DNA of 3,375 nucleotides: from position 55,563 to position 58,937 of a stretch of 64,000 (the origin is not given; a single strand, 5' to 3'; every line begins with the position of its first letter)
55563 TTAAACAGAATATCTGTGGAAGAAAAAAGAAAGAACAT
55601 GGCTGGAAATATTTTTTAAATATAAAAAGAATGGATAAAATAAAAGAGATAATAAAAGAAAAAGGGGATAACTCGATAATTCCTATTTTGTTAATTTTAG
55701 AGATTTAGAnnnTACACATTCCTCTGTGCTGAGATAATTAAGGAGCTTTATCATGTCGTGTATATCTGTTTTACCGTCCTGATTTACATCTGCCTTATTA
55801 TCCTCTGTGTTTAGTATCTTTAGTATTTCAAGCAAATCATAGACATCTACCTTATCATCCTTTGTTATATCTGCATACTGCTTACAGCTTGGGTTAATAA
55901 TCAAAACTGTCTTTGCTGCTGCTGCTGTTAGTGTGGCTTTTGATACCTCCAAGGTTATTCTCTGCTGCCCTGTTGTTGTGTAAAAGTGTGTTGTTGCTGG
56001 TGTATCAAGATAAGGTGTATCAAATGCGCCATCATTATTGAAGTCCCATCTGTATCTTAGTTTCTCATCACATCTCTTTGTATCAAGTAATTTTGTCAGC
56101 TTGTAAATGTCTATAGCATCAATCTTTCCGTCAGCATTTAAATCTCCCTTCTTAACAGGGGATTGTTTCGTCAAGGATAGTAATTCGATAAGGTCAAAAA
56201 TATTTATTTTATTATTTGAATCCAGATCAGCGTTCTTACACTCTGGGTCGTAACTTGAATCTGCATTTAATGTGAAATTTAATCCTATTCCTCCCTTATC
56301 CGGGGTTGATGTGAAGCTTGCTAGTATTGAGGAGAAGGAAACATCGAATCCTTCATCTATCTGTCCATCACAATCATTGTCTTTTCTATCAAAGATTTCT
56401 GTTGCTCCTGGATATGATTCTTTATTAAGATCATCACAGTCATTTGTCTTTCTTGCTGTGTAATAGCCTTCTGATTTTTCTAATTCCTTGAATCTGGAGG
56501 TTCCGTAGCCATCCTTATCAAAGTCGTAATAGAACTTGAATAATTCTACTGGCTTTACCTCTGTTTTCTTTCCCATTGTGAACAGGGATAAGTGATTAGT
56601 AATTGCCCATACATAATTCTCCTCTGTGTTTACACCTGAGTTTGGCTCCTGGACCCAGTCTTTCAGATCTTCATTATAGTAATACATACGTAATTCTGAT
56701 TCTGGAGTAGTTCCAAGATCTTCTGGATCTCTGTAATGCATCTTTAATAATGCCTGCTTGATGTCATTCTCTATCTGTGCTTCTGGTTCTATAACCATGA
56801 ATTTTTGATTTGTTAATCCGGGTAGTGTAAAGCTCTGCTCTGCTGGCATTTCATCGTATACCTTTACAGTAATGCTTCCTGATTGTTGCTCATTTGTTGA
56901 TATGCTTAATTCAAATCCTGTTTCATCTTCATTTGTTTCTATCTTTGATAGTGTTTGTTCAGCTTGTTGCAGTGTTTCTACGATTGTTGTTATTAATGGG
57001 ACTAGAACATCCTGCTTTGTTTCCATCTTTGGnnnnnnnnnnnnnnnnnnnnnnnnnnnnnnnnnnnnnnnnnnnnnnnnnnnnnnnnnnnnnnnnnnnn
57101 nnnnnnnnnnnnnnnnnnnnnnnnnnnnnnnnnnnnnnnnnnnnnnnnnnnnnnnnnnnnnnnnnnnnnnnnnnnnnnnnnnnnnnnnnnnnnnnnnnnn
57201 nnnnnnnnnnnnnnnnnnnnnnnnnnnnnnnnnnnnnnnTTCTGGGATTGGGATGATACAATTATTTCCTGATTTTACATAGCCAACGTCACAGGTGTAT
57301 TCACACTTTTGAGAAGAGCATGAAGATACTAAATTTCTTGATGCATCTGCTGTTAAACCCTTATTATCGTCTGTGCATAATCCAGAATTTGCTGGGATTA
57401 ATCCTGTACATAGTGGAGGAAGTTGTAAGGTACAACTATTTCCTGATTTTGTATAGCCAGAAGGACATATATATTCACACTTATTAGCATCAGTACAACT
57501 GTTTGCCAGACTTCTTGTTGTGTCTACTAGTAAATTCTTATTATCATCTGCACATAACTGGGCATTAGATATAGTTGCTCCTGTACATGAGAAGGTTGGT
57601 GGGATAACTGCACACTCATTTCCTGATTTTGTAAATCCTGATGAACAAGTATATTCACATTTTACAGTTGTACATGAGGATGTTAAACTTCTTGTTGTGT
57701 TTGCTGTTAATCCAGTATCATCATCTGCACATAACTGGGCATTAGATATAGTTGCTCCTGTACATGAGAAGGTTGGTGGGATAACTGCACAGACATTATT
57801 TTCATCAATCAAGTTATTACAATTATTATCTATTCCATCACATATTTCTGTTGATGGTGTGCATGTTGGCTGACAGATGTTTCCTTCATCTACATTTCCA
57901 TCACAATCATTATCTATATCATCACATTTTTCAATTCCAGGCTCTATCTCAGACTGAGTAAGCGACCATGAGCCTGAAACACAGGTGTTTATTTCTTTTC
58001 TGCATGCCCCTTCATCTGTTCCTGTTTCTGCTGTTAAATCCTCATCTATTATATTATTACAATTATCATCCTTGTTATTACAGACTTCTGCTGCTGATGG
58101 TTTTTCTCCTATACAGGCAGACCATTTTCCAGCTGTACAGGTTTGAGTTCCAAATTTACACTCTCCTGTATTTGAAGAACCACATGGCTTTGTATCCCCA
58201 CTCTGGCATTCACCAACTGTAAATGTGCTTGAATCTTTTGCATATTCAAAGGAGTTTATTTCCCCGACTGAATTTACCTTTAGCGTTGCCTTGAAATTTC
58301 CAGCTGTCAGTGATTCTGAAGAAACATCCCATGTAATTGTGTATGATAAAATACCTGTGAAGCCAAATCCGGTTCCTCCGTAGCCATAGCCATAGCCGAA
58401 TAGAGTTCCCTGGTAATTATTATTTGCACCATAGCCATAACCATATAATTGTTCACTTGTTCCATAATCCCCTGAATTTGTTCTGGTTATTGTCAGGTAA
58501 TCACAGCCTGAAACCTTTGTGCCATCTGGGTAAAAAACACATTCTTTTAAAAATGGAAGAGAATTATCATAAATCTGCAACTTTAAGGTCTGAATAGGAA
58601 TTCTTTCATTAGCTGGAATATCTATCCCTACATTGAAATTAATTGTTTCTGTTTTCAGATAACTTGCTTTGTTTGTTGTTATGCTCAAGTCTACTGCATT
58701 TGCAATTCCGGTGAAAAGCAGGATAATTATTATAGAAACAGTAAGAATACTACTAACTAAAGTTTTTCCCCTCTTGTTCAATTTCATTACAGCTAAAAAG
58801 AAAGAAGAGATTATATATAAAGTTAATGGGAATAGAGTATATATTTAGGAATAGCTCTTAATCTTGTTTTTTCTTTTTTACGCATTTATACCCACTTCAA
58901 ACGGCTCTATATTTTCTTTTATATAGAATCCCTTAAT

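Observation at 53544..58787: Paralogous YG-repeat surface proteins; the 1025-aa one ends in two tandem dockerin-like modules and contains a 72-bp perfect internal duplication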

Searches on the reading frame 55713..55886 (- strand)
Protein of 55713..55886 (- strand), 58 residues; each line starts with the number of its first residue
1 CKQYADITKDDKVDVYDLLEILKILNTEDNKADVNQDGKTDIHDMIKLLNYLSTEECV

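Call 12: search_protein_families(library=pfam, proteins=[window:55713-55886:-], max_evalue=1)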
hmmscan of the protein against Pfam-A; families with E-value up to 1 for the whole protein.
seq(58 aa): 5 families
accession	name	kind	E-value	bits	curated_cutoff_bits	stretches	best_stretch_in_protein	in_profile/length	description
PF00404.24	Dockerin_1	-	6.5e-07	29.9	22.9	1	4-52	1-56/57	Dockerin type I domain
PF13405.12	EF-hand_6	-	0.0082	16.2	25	0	5-25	9-29/30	EF-hand domain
PF18045.7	ISP3_C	-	0.027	15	27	1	3-57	36-90/110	ISP3 C-terminal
PF01839.29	FG-GAP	-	0.044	14.1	22.1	1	32-42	8-18/37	FG-GAP repeat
PF00036.39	EF-hand_1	-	0.17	12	25.4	0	31-47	8-24/29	EF hand domain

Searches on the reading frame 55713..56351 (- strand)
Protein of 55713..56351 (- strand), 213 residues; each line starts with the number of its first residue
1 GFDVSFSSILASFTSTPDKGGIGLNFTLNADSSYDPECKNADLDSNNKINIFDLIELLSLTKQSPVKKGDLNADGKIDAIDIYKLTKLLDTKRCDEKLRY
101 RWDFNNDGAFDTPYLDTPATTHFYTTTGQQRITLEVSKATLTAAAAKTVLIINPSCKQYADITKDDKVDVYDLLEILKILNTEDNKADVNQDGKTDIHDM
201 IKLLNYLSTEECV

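Call 28: find_homologous_proteins(query=window:55713-56351:-, max_evalue=0.001)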
Query seq(213 aa) (213 aa): 1 proteins with E <= 0.001 among 426 candidates.
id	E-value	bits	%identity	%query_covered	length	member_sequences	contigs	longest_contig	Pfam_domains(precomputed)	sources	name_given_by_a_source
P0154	1.7e-65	238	76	64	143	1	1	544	PF00801.27,PF00404.25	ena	-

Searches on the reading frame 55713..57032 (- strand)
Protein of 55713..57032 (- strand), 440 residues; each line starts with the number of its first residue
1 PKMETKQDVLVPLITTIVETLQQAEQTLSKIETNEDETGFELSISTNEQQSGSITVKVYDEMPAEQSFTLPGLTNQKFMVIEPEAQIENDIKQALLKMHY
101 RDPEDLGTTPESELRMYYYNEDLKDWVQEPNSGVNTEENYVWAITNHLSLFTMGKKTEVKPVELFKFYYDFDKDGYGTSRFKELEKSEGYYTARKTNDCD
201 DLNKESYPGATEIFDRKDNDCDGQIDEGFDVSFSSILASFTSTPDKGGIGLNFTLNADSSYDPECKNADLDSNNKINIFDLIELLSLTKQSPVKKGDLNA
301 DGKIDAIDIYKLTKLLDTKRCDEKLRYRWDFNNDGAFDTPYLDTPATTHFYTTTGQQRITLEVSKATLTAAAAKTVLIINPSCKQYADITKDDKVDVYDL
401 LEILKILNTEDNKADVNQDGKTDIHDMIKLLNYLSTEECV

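Call 68: predict_structure(alignment_id=A4)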
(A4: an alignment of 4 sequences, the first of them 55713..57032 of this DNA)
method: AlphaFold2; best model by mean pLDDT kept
length: 440 residues; sequences in the alignment: 4
mean_pLDDT: 30.8   pTM: 0.17
mean pLDDT of the five models: 30.8, 30.7, 28.5, 28.4, 26.9
residues with pLDDT >= 90: 0; 70-90: 0; 50-70: 0; < 50: 440
segments of 3 or more residues with pLDDT < 50: 1-440
pLDDT, mean of each block of 10 residues (from residue 1): 30 41 41 40 40 33 27 26 33 35 36 30 30 24 25 29 32 32 32 32 32 32 30 25 26 27 29 30 30 32 28 26 22 22 23 27 24 24 29 33 39 40 39 36
secondary structure, 60 per line:
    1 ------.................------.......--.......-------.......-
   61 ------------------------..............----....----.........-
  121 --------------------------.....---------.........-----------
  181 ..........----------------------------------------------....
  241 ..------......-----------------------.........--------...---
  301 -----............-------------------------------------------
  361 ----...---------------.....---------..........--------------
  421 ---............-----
elements in order: H7-23 E30-36 E39-45 E53-59 H85-98 H103-106 H111-119 E147-151 E161-169 E181-190 E237-242 E249-254 H278-286 H306-317 H383-387 H397-406 H424-435

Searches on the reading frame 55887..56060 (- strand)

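Call 12: search_protein_families(library=pfam, proteins=[window:55887-56060:-], max_evalue=1)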
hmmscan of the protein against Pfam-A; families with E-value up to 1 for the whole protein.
seq(58 aa): 4 families
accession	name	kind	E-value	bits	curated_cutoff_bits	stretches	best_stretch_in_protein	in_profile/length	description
PF00801.26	PKD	-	9.2e-06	26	23.5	1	2-52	31-78/80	PKD domain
PF18911.6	PKD_4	-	0.00011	22.7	27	1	1-50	35-79/85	PKD domain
PF20009.4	GEVED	-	0.029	15.6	24.4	1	6-36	7-35/78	GEVED domain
PF19907.4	DUF6380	-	0.096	13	27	1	27-52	8-33/46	Family of unknown function (DUF6380)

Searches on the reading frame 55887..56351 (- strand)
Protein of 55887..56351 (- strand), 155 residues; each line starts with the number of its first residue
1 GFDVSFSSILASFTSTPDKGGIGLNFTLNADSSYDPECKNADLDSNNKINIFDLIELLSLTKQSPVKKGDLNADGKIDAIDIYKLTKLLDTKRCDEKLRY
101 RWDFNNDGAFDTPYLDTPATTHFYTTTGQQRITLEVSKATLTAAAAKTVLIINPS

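Call 12: search_protein_families(library=pfam, proteins=[window:55887-56336:-], max_evalue=1)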
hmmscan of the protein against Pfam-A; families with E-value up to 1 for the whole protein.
seq(150 aa): 7 families
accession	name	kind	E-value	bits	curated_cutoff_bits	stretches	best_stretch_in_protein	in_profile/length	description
PF00404.24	Dockerin_1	-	2.2e-08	34.6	22.9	1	63-106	1-45/57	Dockerin type I domain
PF00801.26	PKD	-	1.3e-05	25.5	23.5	1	91-144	28-78/80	PKD domain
PF18911.6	PKD_4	-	8.5e-05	23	27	1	86-140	28-77/85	PKD domain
PF00036.39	EF-hand_1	-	0.035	14.1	25.4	0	35-54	8-27/29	EF hand domain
PF13405.12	EF-hand_6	-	0.22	11.8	25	0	36-54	9-27/30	EF-hand domain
PF20009.4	GEVED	-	0.35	12.1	24.4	1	98-125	7-32/78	GEVED domain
PF19907.4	DUF6380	-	0.45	10.9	27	1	120-144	9-33/46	Family of unknown function (DUF6380)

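Call 59: search_protein_families(library=pfam, proteins=[window:55887-56351:-], max_evalue=0.1)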
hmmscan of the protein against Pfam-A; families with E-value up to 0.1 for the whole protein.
seq(155 aa): 4 families
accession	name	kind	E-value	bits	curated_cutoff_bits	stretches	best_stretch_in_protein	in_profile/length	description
PF00404.24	Dockerin_1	-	2.4e-08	34.5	22.9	1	68-111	1-45/57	Dockerin type I domain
PF00801.26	PKD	-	1.3e-05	25.5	23.5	1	96-149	28-78/80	PKD domain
PF18911.6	PKD_4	-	9.1e-05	22.9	27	1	92-145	29-77/85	PKD domain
PF00036.39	EF-hand_1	-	0.038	14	25.4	0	40-59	8-27/29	EF hand domain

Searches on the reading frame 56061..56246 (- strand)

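Call 12: search_protein_families(library=pfam, proteins=[window:56061-56246:-], max_evalue=1)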
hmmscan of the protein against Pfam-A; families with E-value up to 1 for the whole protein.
seq(62 aa): 4 families
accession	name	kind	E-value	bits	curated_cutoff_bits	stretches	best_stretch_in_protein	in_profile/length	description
PF00404.24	Dockerin_1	-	1.3e-06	29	22.9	1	6-54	2-56/57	Dockerin type I domain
PF00036.39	EF-hand_1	-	0.0021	18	25.4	1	4-24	7-27/29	EF hand domain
PF13405.12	EF-hand_6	-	0.018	15.2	25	0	6-24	9-27/30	EF-hand domain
PF13202.12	EF-hand_5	-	0.024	14.6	25.9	1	33-44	7-18/25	EF hand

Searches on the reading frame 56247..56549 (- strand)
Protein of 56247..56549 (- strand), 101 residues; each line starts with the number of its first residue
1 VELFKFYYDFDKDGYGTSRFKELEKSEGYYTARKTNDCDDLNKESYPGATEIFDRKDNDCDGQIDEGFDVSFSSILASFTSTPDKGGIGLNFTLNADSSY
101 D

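Call 12: search_protein_families(library=pfam, proteins=[window:56247-56549:-], max_evalue=1)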
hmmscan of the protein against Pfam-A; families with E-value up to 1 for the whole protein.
seq(101 aa): 3 families
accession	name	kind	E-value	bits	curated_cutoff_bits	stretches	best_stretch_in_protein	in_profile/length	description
PF11617.13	Cu-binding_MopE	-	1.9e-11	44.4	27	1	37-66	1-30/30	Putative metal-binding motif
PF13405.12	EF-hand_6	-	0.6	10.5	25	0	2-15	4-16/30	EF-hand domain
PF00036.39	EF-hand_1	-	0.68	10.1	25.4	0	51-66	4-19/29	EF hand domain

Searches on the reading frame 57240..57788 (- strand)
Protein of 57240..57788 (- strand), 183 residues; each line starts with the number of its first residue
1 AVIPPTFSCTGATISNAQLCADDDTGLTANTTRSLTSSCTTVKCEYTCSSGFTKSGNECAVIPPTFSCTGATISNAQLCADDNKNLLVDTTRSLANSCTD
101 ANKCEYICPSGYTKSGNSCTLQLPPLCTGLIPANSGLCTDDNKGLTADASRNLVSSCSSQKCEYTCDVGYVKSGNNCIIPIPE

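Call 12: search_protein_families(library=pfam, proteins=[window:57240-57788:-], max_evalue=1)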
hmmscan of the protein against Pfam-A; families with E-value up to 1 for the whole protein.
seq(183 aa): 6 families
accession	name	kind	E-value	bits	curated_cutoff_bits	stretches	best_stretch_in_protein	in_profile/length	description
PF00084.26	Sushi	-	7.2e-06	26.8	20.7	2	160-176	23-39/56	Sushi repeat (SCR repeat)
PF02822.19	Antistasin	-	1.5e-05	25.8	21.2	3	157-178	1-22/26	Antistasin family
PF25542.1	zf-CCCH_12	-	0.0095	16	27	0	94-106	14-25/30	CCCH zinc finger domain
PF09617.15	Cas_GSU0053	-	0.072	13.5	25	1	56-98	12-55/168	CRISPR-associated protein GSU0053 (Cas_GSU0053)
PF13534.11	Fer4_17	-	0.096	13.7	22.2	1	91-111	39-59/61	4Fe-4S dicluster domain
PF12837.12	Fer4_6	-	0.14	12.6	25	1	95-111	6-22/24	4Fe-4S binding domain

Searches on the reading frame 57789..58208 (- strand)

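Call 12: search_protein_families(library=pfam, proteins=[window:57789-58208:-], max_evalue=1)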
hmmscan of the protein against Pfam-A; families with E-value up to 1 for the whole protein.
seq(140 aa): 1 family
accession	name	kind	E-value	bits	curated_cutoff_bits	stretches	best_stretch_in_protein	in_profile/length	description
PF11617.13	Cu-binding_MopE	-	4.7e-16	59.2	27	3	36-56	10-30/30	Putative metal-binding motif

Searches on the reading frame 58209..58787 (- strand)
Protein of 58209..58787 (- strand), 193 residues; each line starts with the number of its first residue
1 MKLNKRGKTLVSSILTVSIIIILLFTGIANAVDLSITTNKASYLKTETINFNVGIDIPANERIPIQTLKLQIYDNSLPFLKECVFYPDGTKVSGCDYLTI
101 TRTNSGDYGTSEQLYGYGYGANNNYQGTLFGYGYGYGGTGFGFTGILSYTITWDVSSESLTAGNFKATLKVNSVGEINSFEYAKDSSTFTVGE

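Call 12: search_protein_families(library=pfam, proteins=[window:58209-58787:-], max_evalue=1)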
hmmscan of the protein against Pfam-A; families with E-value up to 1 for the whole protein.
seq(193 aa): 3 families
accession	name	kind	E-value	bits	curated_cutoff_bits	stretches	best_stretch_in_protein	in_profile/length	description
PF19497.4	DUF6032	-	0.016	14.8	27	1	5-86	241-321/476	Family of unknown function (DUF6032)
PF02752.27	Arrestin_C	-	0.058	14.2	27.7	1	31-74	4-45/137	Arrestin (or S-antigen), C-terminal domain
PF10086.14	YhfC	-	0.2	11.6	24.2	1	129-171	96-137/222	YhfC intramembrane metalloprotease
